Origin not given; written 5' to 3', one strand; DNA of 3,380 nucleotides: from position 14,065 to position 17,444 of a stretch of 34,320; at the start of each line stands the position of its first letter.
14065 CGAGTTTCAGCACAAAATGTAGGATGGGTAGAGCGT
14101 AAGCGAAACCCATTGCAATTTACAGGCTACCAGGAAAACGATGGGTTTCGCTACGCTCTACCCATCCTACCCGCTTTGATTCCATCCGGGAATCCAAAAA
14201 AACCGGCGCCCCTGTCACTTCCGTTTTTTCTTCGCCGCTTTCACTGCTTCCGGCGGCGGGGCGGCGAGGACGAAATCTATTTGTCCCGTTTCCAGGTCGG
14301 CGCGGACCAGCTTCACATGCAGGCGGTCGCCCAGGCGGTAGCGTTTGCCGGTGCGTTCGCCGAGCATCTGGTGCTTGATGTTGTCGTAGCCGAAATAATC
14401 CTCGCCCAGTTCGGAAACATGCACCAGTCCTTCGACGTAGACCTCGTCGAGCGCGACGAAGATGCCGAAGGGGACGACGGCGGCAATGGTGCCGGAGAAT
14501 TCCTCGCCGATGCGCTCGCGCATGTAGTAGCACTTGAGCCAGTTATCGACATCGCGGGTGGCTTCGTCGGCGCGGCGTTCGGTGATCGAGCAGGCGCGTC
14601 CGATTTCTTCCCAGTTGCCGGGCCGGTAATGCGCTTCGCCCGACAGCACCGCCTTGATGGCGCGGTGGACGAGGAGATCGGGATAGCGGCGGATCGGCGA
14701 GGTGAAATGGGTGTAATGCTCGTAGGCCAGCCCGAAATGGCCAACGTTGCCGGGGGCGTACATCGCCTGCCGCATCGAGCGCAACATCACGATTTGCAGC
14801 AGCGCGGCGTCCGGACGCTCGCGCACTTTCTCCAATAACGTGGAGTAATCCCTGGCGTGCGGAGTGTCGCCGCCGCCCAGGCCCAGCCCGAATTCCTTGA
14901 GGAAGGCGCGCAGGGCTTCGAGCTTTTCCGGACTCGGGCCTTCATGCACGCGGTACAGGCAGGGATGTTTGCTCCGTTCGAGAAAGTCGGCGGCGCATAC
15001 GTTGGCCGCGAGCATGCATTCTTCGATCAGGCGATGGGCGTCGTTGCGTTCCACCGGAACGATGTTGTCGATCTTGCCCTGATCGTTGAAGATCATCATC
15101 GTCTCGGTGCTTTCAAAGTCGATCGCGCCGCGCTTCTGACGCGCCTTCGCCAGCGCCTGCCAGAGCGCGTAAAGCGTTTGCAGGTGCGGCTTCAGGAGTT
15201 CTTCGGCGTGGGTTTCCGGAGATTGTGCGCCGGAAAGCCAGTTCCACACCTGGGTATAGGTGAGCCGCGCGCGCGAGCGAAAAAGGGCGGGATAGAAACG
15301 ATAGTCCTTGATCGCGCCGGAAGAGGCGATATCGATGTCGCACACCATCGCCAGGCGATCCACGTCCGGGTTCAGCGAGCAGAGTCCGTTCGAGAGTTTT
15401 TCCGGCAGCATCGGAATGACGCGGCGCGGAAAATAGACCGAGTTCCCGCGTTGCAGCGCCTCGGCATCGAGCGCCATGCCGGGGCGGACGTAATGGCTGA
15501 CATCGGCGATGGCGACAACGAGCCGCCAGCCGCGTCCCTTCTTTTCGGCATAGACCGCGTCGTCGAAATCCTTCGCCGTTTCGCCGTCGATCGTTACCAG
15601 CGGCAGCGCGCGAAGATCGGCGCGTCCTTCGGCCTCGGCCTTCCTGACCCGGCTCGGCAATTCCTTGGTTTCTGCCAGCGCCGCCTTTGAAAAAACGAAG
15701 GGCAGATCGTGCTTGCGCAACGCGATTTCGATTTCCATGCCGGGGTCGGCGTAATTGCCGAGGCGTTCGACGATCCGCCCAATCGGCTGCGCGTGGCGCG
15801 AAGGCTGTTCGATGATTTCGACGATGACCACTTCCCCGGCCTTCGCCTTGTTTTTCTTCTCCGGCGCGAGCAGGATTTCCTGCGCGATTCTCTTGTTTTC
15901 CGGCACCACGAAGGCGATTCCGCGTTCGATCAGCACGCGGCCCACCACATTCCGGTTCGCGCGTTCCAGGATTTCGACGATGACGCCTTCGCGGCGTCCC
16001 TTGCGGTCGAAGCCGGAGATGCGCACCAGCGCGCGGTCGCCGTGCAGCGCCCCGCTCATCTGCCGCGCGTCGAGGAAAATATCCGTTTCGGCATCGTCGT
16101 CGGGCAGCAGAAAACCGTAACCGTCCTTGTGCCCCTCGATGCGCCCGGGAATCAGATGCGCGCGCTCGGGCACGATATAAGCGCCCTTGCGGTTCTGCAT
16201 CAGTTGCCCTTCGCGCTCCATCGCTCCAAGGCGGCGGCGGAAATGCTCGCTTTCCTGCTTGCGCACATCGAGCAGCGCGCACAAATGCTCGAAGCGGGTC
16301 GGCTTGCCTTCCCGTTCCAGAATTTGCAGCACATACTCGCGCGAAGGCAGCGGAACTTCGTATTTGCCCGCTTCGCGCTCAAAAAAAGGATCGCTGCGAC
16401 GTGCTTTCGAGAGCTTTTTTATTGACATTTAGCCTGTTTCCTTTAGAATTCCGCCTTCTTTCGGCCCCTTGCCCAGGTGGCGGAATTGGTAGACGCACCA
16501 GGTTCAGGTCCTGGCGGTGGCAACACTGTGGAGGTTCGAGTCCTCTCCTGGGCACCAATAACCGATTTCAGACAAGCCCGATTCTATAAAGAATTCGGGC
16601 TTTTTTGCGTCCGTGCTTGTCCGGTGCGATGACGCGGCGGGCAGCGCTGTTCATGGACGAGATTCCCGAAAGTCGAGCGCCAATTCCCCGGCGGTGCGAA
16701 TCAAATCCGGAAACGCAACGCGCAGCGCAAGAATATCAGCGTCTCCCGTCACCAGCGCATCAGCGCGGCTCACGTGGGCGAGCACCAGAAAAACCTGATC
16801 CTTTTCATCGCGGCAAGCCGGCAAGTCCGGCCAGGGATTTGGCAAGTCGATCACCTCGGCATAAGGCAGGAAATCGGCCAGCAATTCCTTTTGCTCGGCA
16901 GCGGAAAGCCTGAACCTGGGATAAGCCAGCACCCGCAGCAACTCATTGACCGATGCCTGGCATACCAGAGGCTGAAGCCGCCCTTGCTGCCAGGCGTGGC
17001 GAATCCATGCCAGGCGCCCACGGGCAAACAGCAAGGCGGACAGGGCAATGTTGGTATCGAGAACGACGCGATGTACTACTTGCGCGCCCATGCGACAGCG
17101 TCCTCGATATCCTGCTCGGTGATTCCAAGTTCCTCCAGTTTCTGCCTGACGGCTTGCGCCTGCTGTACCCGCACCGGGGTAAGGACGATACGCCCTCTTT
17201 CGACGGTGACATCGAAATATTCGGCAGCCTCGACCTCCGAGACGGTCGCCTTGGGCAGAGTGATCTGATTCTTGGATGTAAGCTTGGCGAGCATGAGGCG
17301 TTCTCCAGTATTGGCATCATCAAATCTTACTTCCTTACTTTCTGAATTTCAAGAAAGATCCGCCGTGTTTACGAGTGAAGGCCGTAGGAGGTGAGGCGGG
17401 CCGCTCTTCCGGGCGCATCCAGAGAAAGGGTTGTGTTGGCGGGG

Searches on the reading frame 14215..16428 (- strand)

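Call 4: search_protein_families(library=pfam, proteins=[window:14215-16428:-], max_evalue=0.1)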
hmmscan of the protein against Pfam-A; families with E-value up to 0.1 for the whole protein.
window:14215-16428:- (737 aa): 7 families
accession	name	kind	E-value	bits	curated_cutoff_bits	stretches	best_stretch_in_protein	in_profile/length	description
PF00773.25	RNB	-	2.1e-113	379.4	29.3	1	269-596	1-325/326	RNB domain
PF17876.7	CSD2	-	6e-32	110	26.2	2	173-247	1-74/74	Cold shock domain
PF08206.17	OB_RNB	-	9.8e-24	83.3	24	1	95-153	1-58/58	Ribonuclease B OB domain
PF00575.29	S1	-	1.8e-10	41.5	22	1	639-719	3-71/74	S1 RNA binding domain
PF18614.7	RNase_II_C_S1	-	2.7e-05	24.4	26.6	1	694-722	31-59/59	RNase II-type exonuclease C-terminal S1 domain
PF17849.7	OB_Dis3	-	0.0013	19.2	22.8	1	173-240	3-76/77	Dis3-like cold-shock domain 2 (CSD2)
PF22896.3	OB_RNR_1st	-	0.009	16.6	28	0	77-145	30-95/99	Ribonuclease R, OB first domain, N-terminal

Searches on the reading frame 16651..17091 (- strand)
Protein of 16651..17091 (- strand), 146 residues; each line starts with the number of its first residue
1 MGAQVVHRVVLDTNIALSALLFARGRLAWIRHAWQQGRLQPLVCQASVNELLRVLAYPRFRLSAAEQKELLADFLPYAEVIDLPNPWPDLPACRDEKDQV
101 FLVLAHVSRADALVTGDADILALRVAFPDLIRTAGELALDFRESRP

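Call 4: search_protein_families(library=pfam, proteins=[window:16651-17091:-], max_evalue=0.1)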
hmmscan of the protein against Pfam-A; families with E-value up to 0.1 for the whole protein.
window:16651-17091:- (146 aa): 2 families
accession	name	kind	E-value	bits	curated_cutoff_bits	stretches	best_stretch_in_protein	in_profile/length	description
PF13470.12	PIN_3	-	3.7e-21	76.5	27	1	8-118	1-114/115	PIN domain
PF01850.27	PIN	-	1.8e-05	25.8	23.6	1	9-120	1-114/120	PIN domain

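Call 5: search_protein_families(library=ncbifam, proteins=[window:16651-17091:-], max_evalue=0.1)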
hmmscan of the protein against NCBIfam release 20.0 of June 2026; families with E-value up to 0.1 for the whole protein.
window:16651-17091:- (146 aa): 1 family
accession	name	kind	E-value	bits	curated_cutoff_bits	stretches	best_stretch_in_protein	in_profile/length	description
TIGR00305.1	TIGR00305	equivalog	1.8e-16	60.5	29.15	1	8-123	1-115/115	putative toxin-antitoxin system toxin component, PIN family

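Call 8: search_protein_families(library=padloc, proteins=[window:16651-17091:-], max_evalue=1)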
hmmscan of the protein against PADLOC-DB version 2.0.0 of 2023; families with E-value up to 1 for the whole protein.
window:16651-17091:- (146 aa): 0 families

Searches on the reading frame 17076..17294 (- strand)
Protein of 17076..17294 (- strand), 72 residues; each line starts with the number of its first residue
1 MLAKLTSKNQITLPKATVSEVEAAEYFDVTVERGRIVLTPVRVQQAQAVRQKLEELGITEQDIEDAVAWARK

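Call 4: search_protein_families(library=pfam, proteins=[window:17076-17294:-], max_evalue=0.1)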
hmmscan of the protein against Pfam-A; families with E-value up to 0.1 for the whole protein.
window:17076-17294:- (72 aa): 4 families
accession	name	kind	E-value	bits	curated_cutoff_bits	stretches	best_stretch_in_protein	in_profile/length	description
PF04014.23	MazE_antitoxin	-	0.00024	21.4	24.7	1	3-42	2-44/48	Antidote-toxin recognition MazE, bacterial antitoxin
PF21982.2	RecX_HTH1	-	0.019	15.4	26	1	48-68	18-38/40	RecX, first three-helix domain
PF12244.13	DUF3606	-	0.031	14.5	24.3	1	41-68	13-40/54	Protein of unknown function (DUF3606)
PF08312.17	cwf21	-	0.037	14.5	23.2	1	50-72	17-39/44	cwf21 domain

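Call 5: search_protein_families(library=ncbifam, proteins=[window:17076-17294:-], max_evalue=0.1)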
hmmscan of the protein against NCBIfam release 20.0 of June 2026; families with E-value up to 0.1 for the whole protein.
window:17076-17294:- (72 aa): 5 families
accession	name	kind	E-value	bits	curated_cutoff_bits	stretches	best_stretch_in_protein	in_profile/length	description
TIGR01439.1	lp_hng_hel_AbrB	domain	0.0013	18.4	28.3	1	4-42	3-44/44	transcriptional regulator, AbrB family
TIGR01072.1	murA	equivalog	0.013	14.3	392.7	1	21-68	234-282/416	UDP-N-acetylglucosamine 1-carboxyvinyltransferase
NF041000.1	ATPase_ComGA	equivalog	0.019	13.9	300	1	34-68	223-257/267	competence type IV pilus ATPase ComGA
TIGR03103.1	trio_acet_GNAT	equivalog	0.053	12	569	1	4-71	303-365/547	N-acetylglutaminylglutamine synthetase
NF007126.0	PRK09567.1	equivalog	0.079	11.1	523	1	16-61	137-181/595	NirA family protein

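Call 8: search_protein_families(library=padloc, proteins=[window:17076-17294:-], max_evalue=1)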
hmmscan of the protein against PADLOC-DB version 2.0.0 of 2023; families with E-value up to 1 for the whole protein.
window:17076-17294:- (72 aa): 1 family
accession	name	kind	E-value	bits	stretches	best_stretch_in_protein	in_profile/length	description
PDLC03935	RmrT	-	0.02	12.6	1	44-70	7-33/207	-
